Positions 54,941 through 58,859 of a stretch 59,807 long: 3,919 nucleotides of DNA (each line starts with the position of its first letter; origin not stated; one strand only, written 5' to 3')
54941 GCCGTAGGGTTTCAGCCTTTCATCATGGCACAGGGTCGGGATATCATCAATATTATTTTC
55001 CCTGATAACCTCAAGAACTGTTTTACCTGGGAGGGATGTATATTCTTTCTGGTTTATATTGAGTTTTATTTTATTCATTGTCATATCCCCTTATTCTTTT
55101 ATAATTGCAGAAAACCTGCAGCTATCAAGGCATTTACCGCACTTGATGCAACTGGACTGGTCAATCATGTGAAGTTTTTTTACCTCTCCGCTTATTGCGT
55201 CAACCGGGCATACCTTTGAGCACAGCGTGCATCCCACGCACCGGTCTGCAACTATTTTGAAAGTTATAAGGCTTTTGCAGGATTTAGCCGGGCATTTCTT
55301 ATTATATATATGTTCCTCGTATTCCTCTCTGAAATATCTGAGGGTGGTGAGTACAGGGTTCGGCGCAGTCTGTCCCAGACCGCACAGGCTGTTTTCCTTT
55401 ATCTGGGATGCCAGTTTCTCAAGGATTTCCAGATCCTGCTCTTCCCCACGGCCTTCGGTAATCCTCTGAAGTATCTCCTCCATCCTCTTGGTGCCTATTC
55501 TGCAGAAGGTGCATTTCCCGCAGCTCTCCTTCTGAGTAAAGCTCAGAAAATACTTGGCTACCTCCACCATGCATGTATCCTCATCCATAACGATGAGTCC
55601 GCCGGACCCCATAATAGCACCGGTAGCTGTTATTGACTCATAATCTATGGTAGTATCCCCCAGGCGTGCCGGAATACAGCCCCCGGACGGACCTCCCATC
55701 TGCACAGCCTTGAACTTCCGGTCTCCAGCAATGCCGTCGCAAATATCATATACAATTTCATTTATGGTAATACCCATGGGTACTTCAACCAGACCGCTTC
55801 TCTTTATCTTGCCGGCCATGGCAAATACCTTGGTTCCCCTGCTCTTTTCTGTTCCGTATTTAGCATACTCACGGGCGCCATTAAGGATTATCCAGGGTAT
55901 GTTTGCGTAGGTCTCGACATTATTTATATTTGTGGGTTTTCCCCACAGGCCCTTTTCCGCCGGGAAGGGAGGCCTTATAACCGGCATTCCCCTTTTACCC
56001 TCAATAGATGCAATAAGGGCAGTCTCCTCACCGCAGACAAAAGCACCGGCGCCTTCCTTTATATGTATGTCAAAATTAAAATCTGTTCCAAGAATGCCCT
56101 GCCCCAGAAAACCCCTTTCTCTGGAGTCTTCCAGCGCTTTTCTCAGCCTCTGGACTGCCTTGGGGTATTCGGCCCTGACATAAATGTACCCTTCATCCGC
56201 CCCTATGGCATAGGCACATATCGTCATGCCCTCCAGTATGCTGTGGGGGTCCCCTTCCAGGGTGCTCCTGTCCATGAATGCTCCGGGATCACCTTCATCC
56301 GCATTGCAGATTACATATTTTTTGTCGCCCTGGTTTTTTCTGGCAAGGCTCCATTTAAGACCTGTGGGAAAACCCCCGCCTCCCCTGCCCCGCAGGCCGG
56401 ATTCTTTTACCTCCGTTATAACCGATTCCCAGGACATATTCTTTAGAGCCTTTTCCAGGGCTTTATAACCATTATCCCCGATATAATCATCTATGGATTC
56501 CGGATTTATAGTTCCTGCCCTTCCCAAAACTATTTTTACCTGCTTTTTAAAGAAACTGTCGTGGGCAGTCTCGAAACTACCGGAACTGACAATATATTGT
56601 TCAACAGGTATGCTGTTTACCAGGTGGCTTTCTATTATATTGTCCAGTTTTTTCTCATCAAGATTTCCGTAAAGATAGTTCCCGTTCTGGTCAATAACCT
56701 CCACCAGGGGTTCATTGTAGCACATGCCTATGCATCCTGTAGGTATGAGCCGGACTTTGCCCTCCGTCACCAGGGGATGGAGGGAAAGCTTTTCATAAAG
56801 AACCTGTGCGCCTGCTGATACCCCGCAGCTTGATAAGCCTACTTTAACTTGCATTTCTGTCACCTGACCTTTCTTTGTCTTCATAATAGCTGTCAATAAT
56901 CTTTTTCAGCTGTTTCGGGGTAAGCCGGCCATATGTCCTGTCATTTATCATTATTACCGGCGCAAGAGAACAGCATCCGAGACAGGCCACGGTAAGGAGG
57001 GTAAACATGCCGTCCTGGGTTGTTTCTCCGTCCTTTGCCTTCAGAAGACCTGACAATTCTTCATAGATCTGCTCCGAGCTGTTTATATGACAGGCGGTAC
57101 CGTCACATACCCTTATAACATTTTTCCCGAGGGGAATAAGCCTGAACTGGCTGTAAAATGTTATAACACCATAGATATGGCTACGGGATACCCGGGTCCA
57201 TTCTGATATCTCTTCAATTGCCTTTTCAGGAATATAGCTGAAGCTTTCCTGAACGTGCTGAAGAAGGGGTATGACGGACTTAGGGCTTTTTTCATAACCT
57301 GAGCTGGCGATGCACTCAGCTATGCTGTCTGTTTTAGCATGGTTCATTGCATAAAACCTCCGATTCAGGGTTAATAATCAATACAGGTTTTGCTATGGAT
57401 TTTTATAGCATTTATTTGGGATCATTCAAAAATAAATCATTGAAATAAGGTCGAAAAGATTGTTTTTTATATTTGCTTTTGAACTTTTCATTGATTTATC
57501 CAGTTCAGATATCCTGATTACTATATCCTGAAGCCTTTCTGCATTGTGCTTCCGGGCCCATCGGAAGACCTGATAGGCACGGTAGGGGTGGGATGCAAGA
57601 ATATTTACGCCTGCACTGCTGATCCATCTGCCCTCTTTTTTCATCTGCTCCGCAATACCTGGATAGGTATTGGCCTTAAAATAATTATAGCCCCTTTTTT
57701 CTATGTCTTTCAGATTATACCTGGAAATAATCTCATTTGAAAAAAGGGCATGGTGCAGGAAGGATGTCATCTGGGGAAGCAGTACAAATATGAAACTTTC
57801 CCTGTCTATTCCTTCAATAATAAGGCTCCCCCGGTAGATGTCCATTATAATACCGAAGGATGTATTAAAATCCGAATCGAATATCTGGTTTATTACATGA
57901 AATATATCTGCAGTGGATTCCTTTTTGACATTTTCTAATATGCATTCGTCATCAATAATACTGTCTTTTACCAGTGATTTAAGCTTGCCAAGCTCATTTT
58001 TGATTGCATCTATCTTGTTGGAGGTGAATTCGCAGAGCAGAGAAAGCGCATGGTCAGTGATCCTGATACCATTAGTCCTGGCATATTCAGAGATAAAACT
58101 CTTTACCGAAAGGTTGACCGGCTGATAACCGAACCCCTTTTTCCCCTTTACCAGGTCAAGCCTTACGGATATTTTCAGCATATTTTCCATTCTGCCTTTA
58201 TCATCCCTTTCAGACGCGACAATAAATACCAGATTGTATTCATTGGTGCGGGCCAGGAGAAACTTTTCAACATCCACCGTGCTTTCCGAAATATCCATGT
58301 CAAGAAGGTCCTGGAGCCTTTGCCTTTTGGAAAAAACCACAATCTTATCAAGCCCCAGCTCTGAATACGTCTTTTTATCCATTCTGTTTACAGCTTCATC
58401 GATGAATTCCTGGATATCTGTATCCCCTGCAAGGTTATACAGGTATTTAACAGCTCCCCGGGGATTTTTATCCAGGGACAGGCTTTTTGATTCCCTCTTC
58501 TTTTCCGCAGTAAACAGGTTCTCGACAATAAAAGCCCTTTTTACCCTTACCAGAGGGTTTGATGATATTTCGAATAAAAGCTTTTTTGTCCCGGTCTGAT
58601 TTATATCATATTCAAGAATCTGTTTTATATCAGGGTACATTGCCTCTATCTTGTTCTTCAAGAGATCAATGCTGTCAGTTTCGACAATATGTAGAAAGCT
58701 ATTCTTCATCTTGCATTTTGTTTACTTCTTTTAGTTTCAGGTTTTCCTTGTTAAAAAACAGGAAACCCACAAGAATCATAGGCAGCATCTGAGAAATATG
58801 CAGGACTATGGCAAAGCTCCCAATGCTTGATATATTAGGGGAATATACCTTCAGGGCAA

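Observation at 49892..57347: One operon couples a NuoEF-type (Bfu/Stn-like) bifurcation module to EtfBA, with no substrate dehydrogenase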

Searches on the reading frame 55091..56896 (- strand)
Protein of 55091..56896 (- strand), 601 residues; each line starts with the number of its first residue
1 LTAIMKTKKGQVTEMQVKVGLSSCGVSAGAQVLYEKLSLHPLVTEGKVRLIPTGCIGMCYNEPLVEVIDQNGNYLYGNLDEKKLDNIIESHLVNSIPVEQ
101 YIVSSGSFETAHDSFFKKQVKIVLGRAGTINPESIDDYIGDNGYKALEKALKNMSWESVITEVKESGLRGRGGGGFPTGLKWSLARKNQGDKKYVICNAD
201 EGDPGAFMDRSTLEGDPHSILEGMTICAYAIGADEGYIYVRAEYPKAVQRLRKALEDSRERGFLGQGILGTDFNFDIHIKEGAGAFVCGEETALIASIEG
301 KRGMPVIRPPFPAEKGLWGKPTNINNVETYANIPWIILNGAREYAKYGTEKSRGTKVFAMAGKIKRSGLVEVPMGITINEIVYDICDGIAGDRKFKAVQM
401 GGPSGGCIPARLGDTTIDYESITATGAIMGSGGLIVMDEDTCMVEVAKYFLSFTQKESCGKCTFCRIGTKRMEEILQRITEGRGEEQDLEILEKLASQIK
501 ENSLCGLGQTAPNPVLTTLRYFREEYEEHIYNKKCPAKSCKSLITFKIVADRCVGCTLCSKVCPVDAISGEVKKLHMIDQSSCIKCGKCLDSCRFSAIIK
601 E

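Call 3: search_protein_families(library=pfam, proteins=[window:55091-56896:-])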
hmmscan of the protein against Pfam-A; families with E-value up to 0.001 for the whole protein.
window:55091-56896:- (601 aa): 13 families
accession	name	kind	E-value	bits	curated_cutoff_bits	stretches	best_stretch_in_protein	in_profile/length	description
PF01512.22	Complex1_51K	-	5.4e-50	169.6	31.2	1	163-334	1-149/150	Nuo51 FMN-binding domain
PF10589.14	NADH_4Fe-4S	-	5.4e-36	122.8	23.5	1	445-529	1-85/85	NADH-ubiquinone oxidoreductase-F iron-sulfur binding region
PF00037.32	Fer4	-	1.1e-09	38.1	21.1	2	547-569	2-24/24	4Fe-4S binding domain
PF14697.11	Fer4_21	-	4.5e-08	33.5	35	1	545-568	33-57/59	4Fe-4S dicluster domain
PF12797.12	Fer4_2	-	7.2e-07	29.2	24.5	1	547-565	4-22/22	4Fe-4S binding domain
PF13237.11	Fer4_10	-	8.3e-07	29.3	25.5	1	548-593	4-52/53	4Fe-4S dicluster domain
PF13187.11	Fer4_9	-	8.4e-07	29.4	27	1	552-596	1-50/52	4Fe-4S dicluster domain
PF12837.12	Fer4_6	-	8.8e-07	29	25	2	546-568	2-24/24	4Fe-4S binding domain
PF12838.12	Fer4_7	-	1.2e-06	29.3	27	1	552-596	1-51/52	4Fe-4S dicluster domain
PF25160.1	LdpA_Fe-S-bd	-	1.6e-06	28.2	27.6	2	559-598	9-43/49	LdpA Fe-S cluster-binding domain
PF01257.25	2Fe-2S_thioredx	-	7.7e-05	23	24.8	1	31-90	86-143/145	Thioredoxin-like [2Fe-2S] ferredoxin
PF13183.11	Fer4_8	-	0.00014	22.7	27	0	550-565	2-17/68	4Fe-4S dicluster domain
PF13484.11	Fer4_16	-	0.00025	22.2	30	0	552-571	1-20/66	4Fe-4S double cluster binding domain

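Call 4: search_protein_families(library=ncbifam, proteins=[window:55091-56896:-])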
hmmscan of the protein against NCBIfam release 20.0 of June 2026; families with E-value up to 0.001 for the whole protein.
window:55091-56896:- (601 aa): 45 families (the best 25 are shown)
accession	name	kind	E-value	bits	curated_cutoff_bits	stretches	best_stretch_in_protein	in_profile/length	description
TIGR01959.1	nuoF_fam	equivalog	5.5e-153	509.2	558.65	1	132-530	11-410/410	NADH-quinone oxidoreductase subunit NuoF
NF010120.0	PRK13596.1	equivalog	1.7e-116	389.3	389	1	149-536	33-423/433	NADH-quinone oxidoreductase subunit NuoF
NF008436.0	PRK11278.1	equivalog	3.8e-113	378.7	749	1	132-540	24-436/448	NADH-quinone oxidoreductase subunit NuoF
TIGR04481.1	PR_assoc_PrdC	equivalog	2.2e-15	56.4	490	1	154-407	70-287/425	proline reductase-associated electron transfer protein PrdC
TIGR01945.1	rnfC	subfamily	8.6e-15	54.2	245.95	1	146-258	111-221/435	RnfABCDGE type electron transport complex subunit C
NF003454.1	PRK05035.1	equivalog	2.6e-12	46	345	1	149-258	116-222/556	electron transport complex subunit RsxC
TIGR01944.1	rnfB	subfamily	4e-11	42.8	68.7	1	547-598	109-160/190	RnfABCDGE type electron transport complex subunit B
NF058577.1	FdxA_fam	equivalog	5.9e-11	42.4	65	1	549-597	5-52/52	4Fe-4S ferredoxin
NF040864.1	HgcB_ferredoxin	equivalog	7.6e-10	38.5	99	1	541-598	4-61/93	mercury methylation ferredoxin HgcB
NF005415.0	PRK06991.1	equivalog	1.5e-09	37.9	281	1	548-595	82-129/284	electron transport complex subunit RsxB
NF003475.0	PRK05113.1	equivalog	1.9e-09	37.7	203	1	548-597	110-159/190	electron transport complex subunit RsxB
TIGR04105.1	FeFe_hydrog_B1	subfamily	6.9e-09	34.9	450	1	547-599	107-160/462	monomeric [FeFe] hydrogenase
NF006446.0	PRK08764.1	equivalog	1.1e-07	31.8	220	1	547-598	82-133/139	Rnf electron transport complex subunit RnfB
NF038196.1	ferrodoxin_EFR1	subfamily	1.2e-07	32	75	1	540-598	174-229/242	EFR1 family ferrodoxin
NF041836.1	rnfB_Methano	equivalog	1.2e-07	31.5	445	1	541-598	206-262/265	Rnf electron transport complex subunit RnfB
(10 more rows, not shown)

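Call 22: search_solved_structures(query=window:55091-56854:-, max_evalue=1e-20)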
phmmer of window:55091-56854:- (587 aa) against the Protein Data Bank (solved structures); distinct sequences matched with E-value up to 1e-20: 63 (the best 60 are shown).
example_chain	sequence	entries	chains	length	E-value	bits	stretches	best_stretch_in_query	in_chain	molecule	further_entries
9bov_B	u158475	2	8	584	2.6e-258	861.3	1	1-584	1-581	NADH dehydrogenase (Quinone)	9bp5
8oh5_B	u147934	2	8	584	1e-256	856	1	1-585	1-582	NAD-reducing hydrogenase subunit HoxF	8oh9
9n5u_B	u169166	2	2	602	2.8e-245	818.2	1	3-584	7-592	NfnB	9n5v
7t2r_B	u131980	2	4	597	8.7e-225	750.6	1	21-585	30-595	NiFe hydrogenase subunit B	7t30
7q4v_B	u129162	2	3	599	1.4e-224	749.8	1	12-586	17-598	Iron hydrogenase HydB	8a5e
8a6t_B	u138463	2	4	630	7.9e-209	697.9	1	28-586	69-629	Electron bifurcating hydrogenase subunit HydB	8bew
7q4w_B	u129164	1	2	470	1.3e-207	693.8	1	121-586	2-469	Iron hydrogenase HydB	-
7p5h_B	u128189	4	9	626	3.6e-193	646.2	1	29-584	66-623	Fe-hydrogenase, subunit beta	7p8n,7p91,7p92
9mqx_B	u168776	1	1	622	6.6e-186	622.2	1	28-584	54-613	NADH:ubiquinone oxidoreductase, NADH-binding (51 kD) subunit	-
6vw7_B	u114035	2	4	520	3.5e-125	421.7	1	11-512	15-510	NAD-dependent formate dehydrogenase beta subunit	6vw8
2fug_1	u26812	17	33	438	2.8e-118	398.9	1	108-514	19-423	NADH-quinone oxidoreductase chain 1 | NADH-QUINONE OXIDOREDUCTASE SUBUNIT 1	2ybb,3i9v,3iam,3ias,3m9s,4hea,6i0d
6hl2_B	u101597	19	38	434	7.8e-118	397.4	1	106-520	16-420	NADH-quinone oxidoreductase subunit F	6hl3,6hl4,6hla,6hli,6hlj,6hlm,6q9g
7q5y_C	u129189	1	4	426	8.4e-118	397.3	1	106-520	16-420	NADH-quinone oxidoreductase subunit F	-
6r7p_B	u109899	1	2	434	2e-117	396.1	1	106-520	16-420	NADH-quinone oxidoreductase subunit F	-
6q9c_B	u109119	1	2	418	2.4e-117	395.8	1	106-515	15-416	NADH-quinone oxidoreductase subunit F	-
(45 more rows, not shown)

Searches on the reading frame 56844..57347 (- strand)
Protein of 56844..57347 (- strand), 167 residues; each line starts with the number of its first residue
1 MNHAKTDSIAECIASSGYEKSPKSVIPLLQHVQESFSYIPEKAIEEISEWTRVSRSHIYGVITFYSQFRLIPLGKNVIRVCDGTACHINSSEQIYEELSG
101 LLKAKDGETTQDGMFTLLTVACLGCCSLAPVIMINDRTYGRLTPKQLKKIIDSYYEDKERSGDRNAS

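Call 3: search_protein_families(library=pfam, proteins=[window:56844-57347:-])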
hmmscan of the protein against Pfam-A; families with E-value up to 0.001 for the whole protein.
window:56844-57347:- (167 aa): 1 family
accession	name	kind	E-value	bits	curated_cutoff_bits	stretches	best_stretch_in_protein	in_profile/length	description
PF01257.25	2Fe-2S_thioredx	-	2.6e-50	170.5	24.8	1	16-154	6-144/145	Thioredoxin-like [2Fe-2S] ferredoxin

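Call 4: search_protein_families(library=ncbifam, proteins=[window:56844-57347:-])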
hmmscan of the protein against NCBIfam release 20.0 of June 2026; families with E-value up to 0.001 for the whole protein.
window:56844-57347:- (167 aa): 9 families
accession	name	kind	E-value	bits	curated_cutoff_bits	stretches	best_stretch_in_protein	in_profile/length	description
NF005722.0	PRK07539.1-2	equivalog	4.2e-48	163.4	141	1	15-154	17-156/157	NADH-quinone oxidoreductase subunit NuoE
NF004638.0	PRK05988.1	equivalog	4.8e-39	133.7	198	1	5-153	10-156/159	formate dehydrogenase subunit gamma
TIGR01958.1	nuoE_fam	subfamily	9.4e-39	132.9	142.4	1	19-154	10-147/148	NADH-quinone oxidoreductase subunit NuoE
NF005725.0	PRK07539.1-5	equivalog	6.5e-34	117.1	220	1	6-155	22-172/174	NADH-quinone oxidoreductase subunit NuoE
NF005747.0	PRK07571.1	equivalog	1.3e-33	116.1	224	1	21-157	35-171/173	bidirectional hydrogenase complex protein HoxE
NF005721.0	PRK07539.1-1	equivalog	5.1e-29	101.5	308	1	17-166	40-189/292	NADH-quinone oxidoreductase subunit NuoE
NF005724.0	PRK07539.1-4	equivalog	7.9e-29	101.2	280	1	17-158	34-176/240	NADH-quinone oxidoreductase subunit NuoE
NF009040.0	PRK12373.1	equivalog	7.4e-25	88.5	514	1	23-158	37-173/400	NADH-quinone oxidoreductase subunit E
NF005723.0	PRK07539.1-3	equivalog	1.2e-20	73.9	226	1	13-152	14-154/158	NADH-quinone oxidoreductase subunit NuoE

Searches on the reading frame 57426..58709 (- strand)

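Call 3: search_protein_families(library=pfam, proteins=[window:57426-58709:-])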
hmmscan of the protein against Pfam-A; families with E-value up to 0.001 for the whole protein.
window:57426-58709:- (427 aa): 2 families
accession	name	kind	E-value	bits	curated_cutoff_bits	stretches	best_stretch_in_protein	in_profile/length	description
PF21694.2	DNA_pol3_delta_C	-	7.1e-06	26.5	27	1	370-418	66-113/121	DNA polymerase III delta subunit, C-terminal domain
PF03583.20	LIP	-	0.00016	21.5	23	0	225-337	125-238/286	Secretory lipase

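Call 4: search_protein_families(library=ncbifam, proteins=[window:57426-58709:-])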
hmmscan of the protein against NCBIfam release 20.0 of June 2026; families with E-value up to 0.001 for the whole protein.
window:57426-58709:- (427 aa): 1 family
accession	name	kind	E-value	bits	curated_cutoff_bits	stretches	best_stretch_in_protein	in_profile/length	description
TIGR01128.2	holA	equivalog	3.4e-21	75.9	80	2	199-290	128-220/316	DNA polymerase III subunit delta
